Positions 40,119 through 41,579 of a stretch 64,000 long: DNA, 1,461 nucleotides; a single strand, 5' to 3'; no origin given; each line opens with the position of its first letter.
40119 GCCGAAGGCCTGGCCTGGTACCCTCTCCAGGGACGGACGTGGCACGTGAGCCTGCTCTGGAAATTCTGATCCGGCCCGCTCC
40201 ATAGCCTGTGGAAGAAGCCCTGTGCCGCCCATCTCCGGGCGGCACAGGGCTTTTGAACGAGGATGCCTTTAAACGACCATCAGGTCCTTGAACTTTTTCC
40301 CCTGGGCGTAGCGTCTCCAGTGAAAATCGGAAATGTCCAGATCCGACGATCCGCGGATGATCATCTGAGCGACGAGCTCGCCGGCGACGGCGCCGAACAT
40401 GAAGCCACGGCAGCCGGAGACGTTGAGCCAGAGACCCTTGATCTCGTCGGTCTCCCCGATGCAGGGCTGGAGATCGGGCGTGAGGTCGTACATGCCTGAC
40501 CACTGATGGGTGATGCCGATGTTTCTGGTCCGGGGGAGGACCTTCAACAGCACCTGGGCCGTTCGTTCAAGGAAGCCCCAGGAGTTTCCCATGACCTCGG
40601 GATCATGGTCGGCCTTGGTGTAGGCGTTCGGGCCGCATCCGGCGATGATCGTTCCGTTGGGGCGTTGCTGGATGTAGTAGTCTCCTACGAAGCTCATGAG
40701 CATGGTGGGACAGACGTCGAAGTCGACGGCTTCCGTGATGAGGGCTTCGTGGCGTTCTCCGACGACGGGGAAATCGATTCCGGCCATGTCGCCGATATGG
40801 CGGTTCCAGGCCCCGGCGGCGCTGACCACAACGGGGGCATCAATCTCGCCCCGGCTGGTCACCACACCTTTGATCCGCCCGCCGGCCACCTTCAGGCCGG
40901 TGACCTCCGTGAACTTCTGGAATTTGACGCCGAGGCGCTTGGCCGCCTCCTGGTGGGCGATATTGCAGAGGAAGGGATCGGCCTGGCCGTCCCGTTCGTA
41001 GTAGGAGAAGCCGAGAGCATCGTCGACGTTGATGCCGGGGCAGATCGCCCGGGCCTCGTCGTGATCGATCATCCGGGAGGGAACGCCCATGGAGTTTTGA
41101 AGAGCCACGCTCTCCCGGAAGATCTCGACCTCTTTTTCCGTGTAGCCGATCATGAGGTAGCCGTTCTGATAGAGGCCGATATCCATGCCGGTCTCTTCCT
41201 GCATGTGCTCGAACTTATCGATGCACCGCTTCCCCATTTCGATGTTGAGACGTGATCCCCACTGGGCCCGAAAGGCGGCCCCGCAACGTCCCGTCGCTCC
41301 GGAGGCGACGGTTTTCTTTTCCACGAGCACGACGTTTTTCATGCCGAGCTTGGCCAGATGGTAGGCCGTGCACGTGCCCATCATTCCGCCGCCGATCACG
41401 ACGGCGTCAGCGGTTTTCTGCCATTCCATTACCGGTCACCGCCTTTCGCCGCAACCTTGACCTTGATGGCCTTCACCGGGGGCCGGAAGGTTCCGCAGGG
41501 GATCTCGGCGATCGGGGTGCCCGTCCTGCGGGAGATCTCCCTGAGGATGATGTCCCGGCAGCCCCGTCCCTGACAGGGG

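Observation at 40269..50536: Candidate ornithine/proline catabolic locus built on an archaeal-type multi-subunit flavin/Fe-S dehydrogenase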

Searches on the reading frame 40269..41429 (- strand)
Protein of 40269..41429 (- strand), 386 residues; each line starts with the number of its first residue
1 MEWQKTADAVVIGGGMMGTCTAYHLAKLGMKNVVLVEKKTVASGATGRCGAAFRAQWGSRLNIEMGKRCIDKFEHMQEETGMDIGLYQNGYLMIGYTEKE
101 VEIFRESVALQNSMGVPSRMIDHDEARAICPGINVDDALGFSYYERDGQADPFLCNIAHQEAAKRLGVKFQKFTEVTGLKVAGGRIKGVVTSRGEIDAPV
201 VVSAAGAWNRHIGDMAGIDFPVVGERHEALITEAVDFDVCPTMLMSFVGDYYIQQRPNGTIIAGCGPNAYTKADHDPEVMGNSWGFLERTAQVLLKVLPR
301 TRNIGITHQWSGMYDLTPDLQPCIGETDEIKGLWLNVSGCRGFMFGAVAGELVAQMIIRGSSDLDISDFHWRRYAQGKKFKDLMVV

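Call 4: search_protein_families(library=pfam, proteins=[window:40269-41429:-], max_evalue=0.01)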
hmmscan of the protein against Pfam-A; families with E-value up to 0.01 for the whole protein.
window:40269-41429:- (386 aa): 10 families
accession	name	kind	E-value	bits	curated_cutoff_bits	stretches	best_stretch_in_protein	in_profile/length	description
PF01266.30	DAO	-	2.3e-67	228.5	27.9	1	8-356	1-353/353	FAD dependent oxidoreductase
PF00890.30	FAD_binding_2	-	6.8e-07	29.3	20.4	1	8-52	1-44/414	FAD binding domain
PF07992.20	Pyr_redox_2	-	8.1e-06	25.9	26.1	1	7-39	143-174/291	Pyridine nucleotide-disulphide oxidoreductase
PF13450.12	NAD_binding_8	-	2.5e-05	24.9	21.9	1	11-46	1-35/68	NAD(P)-binding Rossmann-like domain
PF13738.12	Pyr_redox_3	-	2.5e-05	24.1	30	0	10-42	1-33/305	Pyridine nucleotide-disulphide oxidoreductase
PF12831.13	FAD_oxidored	-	9.2e-05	22.3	27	1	8-233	1-169/416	FAD dependent oxidoreductase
PF01494.25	FAD_binding_3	-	0.00073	19.3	22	0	7-43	2-37/349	FAD binding domain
PF01946.23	Thi4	-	0.0011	18.7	26.2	1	6-54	17-65/235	Thi4 family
PF00070.33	Pyr_redox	-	0.0012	19.7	22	0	9-41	2-34/82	Pyridine nucleotide-disulphide oxidoreductase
PF01134.28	GIDA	-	0.0015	18.1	22.1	0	8-41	1-33/391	Glucose inhibited division protein A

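Call 5: search_protein_families(library=ncbifam, proteins=[window:40269-41429:-], max_evalue=0.01)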
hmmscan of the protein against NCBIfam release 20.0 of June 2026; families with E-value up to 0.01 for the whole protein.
window:40269-41429:- (386 aa): 60 families (the best 25 are shown)
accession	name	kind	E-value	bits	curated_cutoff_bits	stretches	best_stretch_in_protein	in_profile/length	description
TIGR01373.1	soxB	subfamily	2.8e-46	158.2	529.45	1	5-378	29-403/407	sarcosine oxidase subunit beta family protein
NF001933.0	PRK00711.1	subfamily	3.5e-31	108.7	383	2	68-378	114-420/429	D-amino acid dehydrogenase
TIGR02352.1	thiamin_ThiO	equivalog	3.5e-31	108.6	250.8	1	10-359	2-349/351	glycine oxidase ThiO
NF008425.0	PRK11259.1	equivalog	2e-27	96.1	257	1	5-375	3-376/377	N-methyl-L-tryptophan oxidase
TIGR03377.1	glycerol3P_GlpA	equivalog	1.5e-21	76.6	552.8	1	8-231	1-226/530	anaerobic glycerol-3-phosphate dehydrogenase subunit GlpA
TIGR01377.1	soxA_mon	subfamily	3.8e-21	75.3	479.65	1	8-379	2-380/381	amino oxidase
NF008313.0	PRK11101.1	equivalog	1e-18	67.2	425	1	4-220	6-224/548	anaerobic glycerol-3-phosphate dehydrogenase subunit A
TIGR03364.1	HpnW_proposed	hypoth_equivalog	5.1e-17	62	285.1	1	8-206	2-194/365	TIGR03364 family FAD-dependent oxidoreductase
NF050086.1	pipecolate_AmaA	exception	5.8e-14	51.6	600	1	4-209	23-237/425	L-pipecolate oxidase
NF009074.0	PRK12409.1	equivalog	4.7e-13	49.1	494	1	72-217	117-266/410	D-amino acid dehydrogenase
TIGR03329.1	Phn_aa_oxid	hypoth_equivalog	3.4e-10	39.3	632.8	1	4-356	22-390/460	putative aminophosphonate oxidoreductase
NF002480.1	PRK01747.1-1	equivalog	3.4e-10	39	540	1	5-220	247-463/645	bifunctional tRNA (5-methylaminomethyl-2-thiouridine)(34)-methyltransferase MnmC2/FAD-dependent 5-carboxymethylaminomethyl-2-thiouridine(34)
NF033460.1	glycerol3P_ox_II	equivalog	1.7e-09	37.3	460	1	7-233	2-233/361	type 2 glycerol-3-phosphate oxidase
TIGR03197.1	MnmC_Cterm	equivalog_domain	1.9e-09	37.1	174.2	1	9-211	2-205/400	FAD-dependent 5-carboxymethylaminomethyl-2-thiouridine(34) oxidoreductase MnmC1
NF008726.1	PRK11728.1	equivalog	1.2e-06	27.6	299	1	8-219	2-212/389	L-2-hydroxyglutarate oxidase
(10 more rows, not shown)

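Call 6: search_solved_structures(query=window:40269-41429:-, max_evalue=0.00001)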
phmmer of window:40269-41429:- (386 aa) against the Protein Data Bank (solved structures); distinct sequences matched with E-value up to 0.00001: 34.
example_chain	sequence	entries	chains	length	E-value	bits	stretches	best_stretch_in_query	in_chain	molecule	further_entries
1y56_B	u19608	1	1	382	2.8e-66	227.5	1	7-378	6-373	sarcosine oxidase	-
4pab_A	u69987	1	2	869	1.5e-40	142.8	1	2-376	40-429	Dimethylglycine dehydrogenase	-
4p9s_A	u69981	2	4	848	6.9e-40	140.6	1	2-376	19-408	Dimethylglycine dehydrogenase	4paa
5l46_A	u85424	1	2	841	4.5e-38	134.7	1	2-376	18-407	Dimethylglycine dehydrogenase, mitochondrial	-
3ada_B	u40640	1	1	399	3.4e-31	112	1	4-359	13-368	SARCOSINE OXIDASE BETA SUBUNIT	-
1vrq_B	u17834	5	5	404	3.6e-31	112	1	4-359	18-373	Sarcosine oxidase beta subunit | Subunit beta of sarcosine oxidase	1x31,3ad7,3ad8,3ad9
2gag_B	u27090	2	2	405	8.5e-31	110.7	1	4-359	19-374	heterotetrameric sarcosine oxidase beta-subunit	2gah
4ysh_A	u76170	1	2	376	2.9e-25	92.5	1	8-374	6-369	Glycine oxidase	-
7cyx_A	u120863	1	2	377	9.6e-25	90.8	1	8-363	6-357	Glycine oxidase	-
5i39_A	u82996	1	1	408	1.1e-22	84.1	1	5-370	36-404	L-amino acid deaminase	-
1pj5_A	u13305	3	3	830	2.5e-22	82.8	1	6-232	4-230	N,N-dimethylglycine oxidase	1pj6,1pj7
3gsi_A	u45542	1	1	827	4.1e-22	82.1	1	9-232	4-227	N,N-dimethylglycine oxidase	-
5hxw_A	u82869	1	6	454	1.8e-21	80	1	5-259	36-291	L-amino acid deaminase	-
5fjm_A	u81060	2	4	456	5.9e-20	75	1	7-223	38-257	L-AMINO ACID DEAMINASE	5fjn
1ryi_A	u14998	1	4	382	7.6e-18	68.1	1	7-360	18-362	GLYCINE OXIDASE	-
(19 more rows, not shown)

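Call 9: find_homologous_proteins(query=window:40269-41429:-, max_evalue=1e-20)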
Query window:40269-41429:- (386 aa): 786 proteins with E <= 1e-20 among 8000 candidates; the best 120 are listed.
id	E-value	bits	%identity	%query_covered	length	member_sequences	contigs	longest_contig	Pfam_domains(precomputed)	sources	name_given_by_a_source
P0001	5.4e-244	827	91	100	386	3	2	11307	PF01266.31,PF13450.13,PF00890.31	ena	-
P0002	2.9e-234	795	87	100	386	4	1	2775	PF01266.31,PF13450.13,PF00890.31,PF07992.21,PF13738.13,PF01494.26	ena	-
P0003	7.6e-163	560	61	100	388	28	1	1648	PF01266.31,PF13450.13,PF07992.21,PF13738.13,PF01494.26,PF12831.14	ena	-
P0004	8.2e-163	560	61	100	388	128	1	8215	PF01266.31,PF13450.13,PF07992.21,PF13738.13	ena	-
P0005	1.0e-159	550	59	100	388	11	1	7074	PF01266.31,PF13450.13,PF00890.31,PF07992.21,PF13738.13,PF01494.26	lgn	-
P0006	1.7e-159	549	61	98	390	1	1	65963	PF01266.31,PF07992.21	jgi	jgi:sarcosine oxidase subunit beta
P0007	2.6e-159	549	61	98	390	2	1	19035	PF01266.31,PF13450.13,PF07992.21,PF13738.13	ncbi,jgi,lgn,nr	ncbi:MAG: FAD-binding oxidoreductase [Synergistaceae bacterium]|jgi:sarcosine oxidase subunit beta|n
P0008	5.4e-159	548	60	98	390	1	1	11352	PF01266.31,PF07992.21,PF01494.26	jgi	jgi:sarcosine oxidase subunit beta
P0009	5.7e-159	548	60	98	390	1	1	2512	PF01266.31,PF13450.13,PF07992.21,PF13738.13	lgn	-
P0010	7.6e-159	547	61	98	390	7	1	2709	PF01266.31,PF13450.13,PF00890.31,PF07992.21,PF13738.13,PF01494.26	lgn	-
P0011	1.5e-158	546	61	98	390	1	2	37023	PF01266.31,PF13450.13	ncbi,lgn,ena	-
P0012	2.8e-158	545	61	98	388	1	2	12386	PF01266.31,PF13450.13,PF12831.14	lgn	-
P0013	3.7e-158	545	59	98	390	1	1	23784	PF01266.31,PF07992.21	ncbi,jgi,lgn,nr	ncbi:MAG: FAD-binding oxidoreductase [Synergistaceae bacterium]|jgi:sarcosine oxidase subunit beta|n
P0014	1.4e-157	543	62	98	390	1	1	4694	PF01266.31,PF13450.13,PF00890.31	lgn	-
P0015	1.4e-157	543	61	98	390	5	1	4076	PF01266.31,PF13450.13,PF07992.21,PF13738.13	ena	-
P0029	3.5e-137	476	53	100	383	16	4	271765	PF01266.31,PF13450.13,PF00890.31,PF13738.13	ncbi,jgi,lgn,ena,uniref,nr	ncbi:FAD-binding oxidoreductase [Thermovirga sp.]|uniref:NAD(P)/FAD-dependent oxidoreductase n=1 Tax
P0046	2.4e-131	457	51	100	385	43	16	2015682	PF01266.31,PF00890.31,PF07992.21,PF00070.34,PF13738.13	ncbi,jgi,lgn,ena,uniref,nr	ncbi:sarcosine oxidase subunit beta [Acetomicrobium flavidum]|uniref:Sarcosine oxidase subunit beta 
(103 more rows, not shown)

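Call 11: find_related_loci(query=A1, collection=genome_contigs, flank=10000)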
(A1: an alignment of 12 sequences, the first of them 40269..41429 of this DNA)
Query A1 (386 aa) in genome_contigs; peptide patterns used: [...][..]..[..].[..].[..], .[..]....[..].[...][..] (x = any residue, [..] = any of these).
598 stretches matched a pattern (row limit reached: there are more); 532 encode a relative of the query (tblastn E <= 1e-3); the best 80 are kept; 80 distinct loci.
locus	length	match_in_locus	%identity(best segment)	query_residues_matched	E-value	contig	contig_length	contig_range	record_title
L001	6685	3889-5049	61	1-385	7e-167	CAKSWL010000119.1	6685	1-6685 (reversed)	MAG: uncultured Cloacibacillus sp. isolate REFINED_METABAT215_TOP10_CONTIGS_1500_ASSEMBLY_K77_MERGED__Hadza_MoBio_hadza-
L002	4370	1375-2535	61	1-385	6e-170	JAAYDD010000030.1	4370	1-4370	MAG: Desulfobulbus sp. isolate AS06rmzACSIP_531 78712_AS06, whole genome shotgun sequence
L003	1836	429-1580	61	1-382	8e-179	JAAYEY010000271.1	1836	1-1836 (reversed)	MAG: Synergistaceae bacterium isolate AS07pgkLD_227 211599_AS07, whole genome shotgun sequence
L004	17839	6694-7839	61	1-378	2e-162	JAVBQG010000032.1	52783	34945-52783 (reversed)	MAG: Synergistaceae bacterium isolate EPI_MAG_00160 c_000012691413, whole genome shotgun sequence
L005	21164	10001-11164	60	1-386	2e-162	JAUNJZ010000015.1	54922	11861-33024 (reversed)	MAG: Synergistaceae bacterium isolate S2R_St_13 NODE_154_length_54922_cov_42.301238, whole genome shotgun sequence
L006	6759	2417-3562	61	1-378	4e-162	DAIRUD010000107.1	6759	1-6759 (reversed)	MAG TPA_asm: Synergistaceae bacterium isolate CTOTU14823 NODE_2844_length_6759_cov_7.045048, whole genome shotgun sequen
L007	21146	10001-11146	60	1-378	1e-150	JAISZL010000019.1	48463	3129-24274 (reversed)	MAG: Synergistaceae bacterium isolate Nc350_bin91 k119_2313500, whole genome shotgun sequence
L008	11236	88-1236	54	1-386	4e-142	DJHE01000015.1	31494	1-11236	MAG TPA_asm: Synergistaceae bacterium UBA5827 UBA5827_contig_4827, whole genome shotgun sequence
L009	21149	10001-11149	52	1-386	1e-141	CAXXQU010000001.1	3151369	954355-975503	MAG: uncultured Aminiphilus sp. isolate a4575e0a-5ee9-430b-92c8-d05b1628a405 genome assembly, contig: contig_1, whole ge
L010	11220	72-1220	53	1-386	6e-140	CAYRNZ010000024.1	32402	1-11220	MAG TPA_asm: uncultured Synergistaceae bacterium isolate SRP192927_co7_701 genome assembly, contig: NODE_2149_length_324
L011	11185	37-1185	52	1-386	2e-138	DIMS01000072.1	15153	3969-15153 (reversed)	MAG TPA_asm: Synergistaceae bacterium UBA5560 UBA5560_contig_4322, whole genome shotgun sequence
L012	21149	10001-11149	52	1-386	6e-138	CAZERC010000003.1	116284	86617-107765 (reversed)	MAG TPA_asm: uncultured Synergistaceae bacterium isolate binchicken_co92_5 genome assembly, contig: NODE_24_length_11628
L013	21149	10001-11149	52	1-386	1e-137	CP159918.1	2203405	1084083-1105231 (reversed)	Bacterium M3-1 strain M3-1 chromosome, complete genome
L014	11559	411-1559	54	1-386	3e-137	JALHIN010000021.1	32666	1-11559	MAG: Synergistetes bacterium isolate 5-aug_S3_046 scaffold_535, whole genome shotgun sequence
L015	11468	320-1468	52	1-386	6e-137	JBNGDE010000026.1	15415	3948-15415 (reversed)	MAG: Thermovirgaceae bacterium isolate E05-019 bin17.fa-26, whole genome shotgun sequence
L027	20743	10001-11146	51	1-386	3e-126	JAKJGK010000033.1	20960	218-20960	MAG: Synergistetes bacterium isolate UR.bin68 UR_contig_6241, whole genome shotgun sequence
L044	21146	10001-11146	51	1-386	6e-117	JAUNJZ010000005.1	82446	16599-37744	MAG: Synergistaceae bacterium isolate S2R_St_13 NODE_80_length_82446_cov_44.052457, whole genome shotgun sequence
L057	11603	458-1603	50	2-386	7e-114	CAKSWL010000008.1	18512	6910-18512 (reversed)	MAG: uncultured Cloacibacillus sp. isolate REFINED_METABAT215_TOP10_CONTIGS_1500_ASSEMBLY_K77_MERGED__Hadza_MoBio_hadza-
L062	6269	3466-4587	48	1-378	9e-113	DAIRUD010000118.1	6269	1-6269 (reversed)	MAG TPA_asm: Synergistaceae bacterium isolate CTOTU14823 NODE_3277_length_6269_cov_7.633891, whole genome shotgun sequen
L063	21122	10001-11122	47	1-378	2e-112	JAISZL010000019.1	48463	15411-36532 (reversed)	MAG: Synergistaceae bacterium isolate Nc350_bin91 k119_2313500, whole genome shotgun sequence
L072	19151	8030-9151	48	1-378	2e-110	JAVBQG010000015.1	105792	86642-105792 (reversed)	MAG: Synergistaceae bacterium isolate EPI_MAG_00160 c_000000410404, whole genome shotgun sequence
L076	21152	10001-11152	43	1-386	6e-100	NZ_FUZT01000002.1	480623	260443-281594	Maledivibacter halophilus strain M1, whole genome shotgun sequence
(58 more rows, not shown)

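Call 13: find_encoding_contigs(protein=P0001, flank=10000, max_places=4)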
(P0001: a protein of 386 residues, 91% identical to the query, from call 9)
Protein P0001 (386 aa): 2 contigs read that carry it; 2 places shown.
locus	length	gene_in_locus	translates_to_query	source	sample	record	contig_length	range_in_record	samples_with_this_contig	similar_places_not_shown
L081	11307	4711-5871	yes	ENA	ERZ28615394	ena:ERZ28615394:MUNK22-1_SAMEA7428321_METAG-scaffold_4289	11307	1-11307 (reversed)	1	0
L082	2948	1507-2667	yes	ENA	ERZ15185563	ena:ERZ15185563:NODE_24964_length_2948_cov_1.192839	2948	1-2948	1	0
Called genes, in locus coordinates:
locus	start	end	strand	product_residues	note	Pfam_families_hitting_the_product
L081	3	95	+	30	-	?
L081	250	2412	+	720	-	PF02730:AFOR_N, PF01314:AFOR_C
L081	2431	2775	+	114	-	PF13510:Fer2_4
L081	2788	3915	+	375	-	PF00070:Pyr_redox (faint), PF00890:FAD_binding_2 (weak), PF01134:GIDA (weak), PF01494:FAD_binding_3 (weak), PF03486:HI0933_like (weak), PF07992:Pyr_redox_2, PF12831:FAD_oxidored, PF13450:NAD_binding_8 (weak), +3 more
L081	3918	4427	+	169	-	PF13237:Fer4_10 (weak), PF00037:Fer4 (faint), PF12837:Fer4_6 (faint), PF12838:Fer4_7, PF12797:Fer4_2 (weak)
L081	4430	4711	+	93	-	PF17806:SO_alpha_A3, PF04324:Fer2_BFD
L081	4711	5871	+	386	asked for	PF00890:FAD_binding_2 (faint), PF01266:DAO, PF13450:NAD_binding_8 (weak)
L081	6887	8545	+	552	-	PF01546:Peptidase_M20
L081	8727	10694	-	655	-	PF07715:Plug, PF00593:TonB_dep_Rec_b-barrel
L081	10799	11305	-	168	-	?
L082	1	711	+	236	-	?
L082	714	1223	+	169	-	PF13237:Fer4_10 (weak), PF00037:Fer4 (faint), PF12837:Fer4_6 (faint), PF12838:Fer4_7, PF12797:Fer4_2 (weak)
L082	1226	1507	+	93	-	PF17806:SO_alpha_A3, PF04324:Fer2_BFD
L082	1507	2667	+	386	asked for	PF00890:FAD_binding_2 (faint), PF01266:DAO, PF13450:NAD_binding_8 (weak)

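Call 14: find_encoding_contigs(protein=P0006, flank=10000, max_places=3)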
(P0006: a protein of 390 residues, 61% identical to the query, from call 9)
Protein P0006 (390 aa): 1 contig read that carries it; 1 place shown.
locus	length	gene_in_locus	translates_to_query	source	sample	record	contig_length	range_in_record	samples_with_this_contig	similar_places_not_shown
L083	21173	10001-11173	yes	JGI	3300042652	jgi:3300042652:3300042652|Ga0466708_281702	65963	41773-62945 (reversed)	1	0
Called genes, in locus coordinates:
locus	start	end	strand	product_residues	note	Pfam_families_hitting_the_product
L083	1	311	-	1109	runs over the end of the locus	?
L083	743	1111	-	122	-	-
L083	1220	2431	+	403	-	PF08495:FIST, PF10442:FIST_C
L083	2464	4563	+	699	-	PF08448:PAS_4 (weak), PF00512:HisKA, PF02518:HATPase_c, PF00072:Response_reg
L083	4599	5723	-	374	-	PF02423:OCD_Mu_crystall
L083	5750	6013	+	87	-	-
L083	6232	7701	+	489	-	PF00474:SSF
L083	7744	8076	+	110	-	PF13510:Fer2_4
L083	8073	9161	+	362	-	PF01946:Thi4 (faint), PF07992:Pyr_redox_2, PF12831:FAD_oxidored, PF13450:NAD_binding_8 (weak), PF13738:Pyr_redox_3 (faint)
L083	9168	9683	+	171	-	PF12838:Fer4_7 (weak), PF13237:Fer4_10 (weak), PF12797:Fer4_2 (weak), PF12837:Fer4_6 (weak), PF00037:Fer4 (weak)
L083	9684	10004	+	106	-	PF17806:SO_alpha_A3 (weak), PF04324:Fer2_BFD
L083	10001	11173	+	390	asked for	PF01266:DAO, PF07992:Pyr_redox_2 (faint)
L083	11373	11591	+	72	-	PF09719:C_GCAxxG_C_C (weak)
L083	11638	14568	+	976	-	PF00111:Fer2 (weak), PF01799:Fer2_2, PF01315:Ald_Xan_dh_C, PF02738:MoCoBD_1, PF20256:MoCoBD_2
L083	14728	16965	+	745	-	PF14691:Fer4_20, PF01266:DAO (weak), PF07992:Pyr_redox_2 (weak), PF13450:NAD_binding_8, PF13183:Fer4_8 (weak), PF13534:Fer4_17, PF02754:CCG (faint)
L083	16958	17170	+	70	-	PF24292:DUF7479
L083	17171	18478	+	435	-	PF23545:Zn_ribbon_HMPTM, PF04055:Radical_SAM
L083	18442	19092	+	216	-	PF13847:Methyltransf_31, PF08241:Methyltransf_11, PF08242:Methyltransf_12 (weak), PF13649:Methyltransf_25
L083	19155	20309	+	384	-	PF00501:AMP-binding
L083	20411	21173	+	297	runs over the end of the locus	PF01418:HTH_6 (weak), PF01380:SIS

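Call 21: find_encoding_contigs(protein=window:40269-41429:-, flank=10000, max_places=3)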
Protein window:40269-41429:- (386 aa): 7 contigs read that carry it; 2 places shown.
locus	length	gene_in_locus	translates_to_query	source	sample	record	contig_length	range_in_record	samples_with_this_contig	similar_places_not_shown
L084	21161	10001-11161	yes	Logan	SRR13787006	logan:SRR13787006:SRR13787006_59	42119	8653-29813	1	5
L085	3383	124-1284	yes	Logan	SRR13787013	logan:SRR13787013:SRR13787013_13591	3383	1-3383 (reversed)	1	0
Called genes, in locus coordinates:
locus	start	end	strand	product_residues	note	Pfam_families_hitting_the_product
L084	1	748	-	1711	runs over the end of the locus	PF13205:Big_5 (weak), PF11974:bMG3, PF01835:MG2, PF17972:bMG5, PF07703:A2M_BRD, PF17973:bMG10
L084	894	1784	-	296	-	PF01380:SIS (weak)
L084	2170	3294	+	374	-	PF02423:OCD_Mu_crystall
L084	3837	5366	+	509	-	PF00474:SSF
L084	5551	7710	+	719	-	PF02730:AFOR_N, PF01314:AFOR_C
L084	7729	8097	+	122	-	PF13510:Fer2_4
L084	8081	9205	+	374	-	PF00070:Pyr_redox (faint), PF00890:FAD_binding_2 (weak), PF01266:DAO (weak), PF01494:FAD_binding_3 (weak), PF03486:HI0933_like (weak), PF07992:Pyr_redox_2, PF12831:FAD_oxidored, PF13450:NAD_binding_8 (weak), +3 more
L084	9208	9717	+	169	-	PF13237:Fer4_10 (weak), PF12837:Fer4_6 (faint), PF12838:Fer4_7, PF13187:Fer4_9 (faint)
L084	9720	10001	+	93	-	PF17806:SO_alpha_A3, PF04324:Fer2_BFD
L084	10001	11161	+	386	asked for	PF00890:FAD_binding_2 (faint), PF01266:DAO, PF07992:Pyr_redox_2 (faint), PF13450:NAD_binding_8 (faint)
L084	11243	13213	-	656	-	PF07715:Plug, PF00593:TonB_dep_Rec_b-barrel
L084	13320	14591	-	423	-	-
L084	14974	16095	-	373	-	PF06925:MGDG_synth, PF00534:Glycos_transf_1 (faint), PF04101:Glyco_tran_28_C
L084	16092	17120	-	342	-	-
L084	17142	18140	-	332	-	-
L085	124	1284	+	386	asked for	PF00890:FAD_binding_2 (faint), PF01266:DAO, PF07992:Pyr_redox_2 (faint), PF13450:NAD_binding_8 (faint)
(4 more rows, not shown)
